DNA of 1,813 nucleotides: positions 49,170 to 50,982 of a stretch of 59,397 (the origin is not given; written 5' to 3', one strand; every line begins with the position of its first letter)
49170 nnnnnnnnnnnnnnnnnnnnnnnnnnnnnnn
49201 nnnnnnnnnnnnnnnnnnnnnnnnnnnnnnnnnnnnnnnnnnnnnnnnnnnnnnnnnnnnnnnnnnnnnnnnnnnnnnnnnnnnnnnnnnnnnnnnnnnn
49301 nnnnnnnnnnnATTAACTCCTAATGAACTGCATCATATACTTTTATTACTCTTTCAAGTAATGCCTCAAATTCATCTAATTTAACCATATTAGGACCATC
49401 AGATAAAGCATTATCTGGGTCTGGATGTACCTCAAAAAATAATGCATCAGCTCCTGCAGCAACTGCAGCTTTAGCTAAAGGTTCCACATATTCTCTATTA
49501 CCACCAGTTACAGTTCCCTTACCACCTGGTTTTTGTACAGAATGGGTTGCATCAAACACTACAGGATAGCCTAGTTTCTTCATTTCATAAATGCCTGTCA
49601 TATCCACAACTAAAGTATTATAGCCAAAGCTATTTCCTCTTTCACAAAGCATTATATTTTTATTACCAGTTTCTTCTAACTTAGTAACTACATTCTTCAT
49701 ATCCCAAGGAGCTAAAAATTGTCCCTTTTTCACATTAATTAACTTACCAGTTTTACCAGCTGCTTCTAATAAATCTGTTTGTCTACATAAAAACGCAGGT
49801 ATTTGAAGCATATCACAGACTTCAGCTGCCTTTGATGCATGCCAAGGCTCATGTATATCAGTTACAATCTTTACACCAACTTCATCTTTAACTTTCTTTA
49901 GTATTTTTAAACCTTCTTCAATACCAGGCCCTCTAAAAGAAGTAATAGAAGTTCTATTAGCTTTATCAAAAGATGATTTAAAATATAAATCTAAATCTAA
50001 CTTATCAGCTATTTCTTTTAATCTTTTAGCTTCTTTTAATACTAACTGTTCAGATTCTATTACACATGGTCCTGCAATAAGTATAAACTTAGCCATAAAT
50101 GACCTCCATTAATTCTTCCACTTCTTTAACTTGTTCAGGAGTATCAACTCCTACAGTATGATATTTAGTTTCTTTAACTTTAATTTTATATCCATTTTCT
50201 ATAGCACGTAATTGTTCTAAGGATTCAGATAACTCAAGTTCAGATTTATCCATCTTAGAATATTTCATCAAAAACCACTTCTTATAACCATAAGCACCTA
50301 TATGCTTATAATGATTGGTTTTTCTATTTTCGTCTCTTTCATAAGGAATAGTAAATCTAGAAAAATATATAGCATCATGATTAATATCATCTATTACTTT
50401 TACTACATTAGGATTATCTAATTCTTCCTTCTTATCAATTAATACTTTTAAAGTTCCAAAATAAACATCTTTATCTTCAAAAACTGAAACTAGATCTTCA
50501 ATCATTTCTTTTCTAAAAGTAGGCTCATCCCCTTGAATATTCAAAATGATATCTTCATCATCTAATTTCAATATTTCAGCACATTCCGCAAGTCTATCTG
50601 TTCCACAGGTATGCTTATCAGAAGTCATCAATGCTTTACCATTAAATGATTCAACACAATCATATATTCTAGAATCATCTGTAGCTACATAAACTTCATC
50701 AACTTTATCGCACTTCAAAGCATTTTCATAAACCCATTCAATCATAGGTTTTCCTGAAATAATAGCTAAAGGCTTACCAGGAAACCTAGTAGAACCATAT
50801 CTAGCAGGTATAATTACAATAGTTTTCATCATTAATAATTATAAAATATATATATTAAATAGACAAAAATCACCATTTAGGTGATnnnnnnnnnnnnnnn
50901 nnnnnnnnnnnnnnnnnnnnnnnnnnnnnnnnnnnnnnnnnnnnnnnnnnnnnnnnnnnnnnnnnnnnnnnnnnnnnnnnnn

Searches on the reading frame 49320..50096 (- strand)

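Call 20: search_protein_families(library=pfam, proteins=[window:49320-50096:-], max_evalue=0.001)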
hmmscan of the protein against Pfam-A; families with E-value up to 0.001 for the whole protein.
window:49320-50096:- (258 aa): 1 family
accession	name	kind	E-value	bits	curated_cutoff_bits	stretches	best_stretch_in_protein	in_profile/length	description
PF00793.26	DAHP_synth_1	-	1.6e-78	263.8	25.5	1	3-252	17-263/270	DAHP synthetase I family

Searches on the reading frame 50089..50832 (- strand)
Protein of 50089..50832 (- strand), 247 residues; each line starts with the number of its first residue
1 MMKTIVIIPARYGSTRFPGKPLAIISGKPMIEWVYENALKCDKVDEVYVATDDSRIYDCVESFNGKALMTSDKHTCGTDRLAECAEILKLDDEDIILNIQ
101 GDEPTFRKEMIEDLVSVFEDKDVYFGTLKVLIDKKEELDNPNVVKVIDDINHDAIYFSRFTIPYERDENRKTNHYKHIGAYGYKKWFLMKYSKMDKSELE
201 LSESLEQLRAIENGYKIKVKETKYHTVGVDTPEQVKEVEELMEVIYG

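Call 20: search_protein_families(library=pfam, proteins=[window:50089-50832:-], max_evalue=0.001)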
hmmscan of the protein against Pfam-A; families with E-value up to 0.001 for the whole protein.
window:50089-50832:- (247 aa): 2 families
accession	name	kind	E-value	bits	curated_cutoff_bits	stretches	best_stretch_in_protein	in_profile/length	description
PF02348.25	CTP_transf_3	-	1.8e-59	201.6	22.6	1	5-217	1-217/217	Cytidylyltransferase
PF12804.13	NTP_transf_3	-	1.5e-07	32.2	27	1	19-122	15-117/160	MobA-like NTP transferase domain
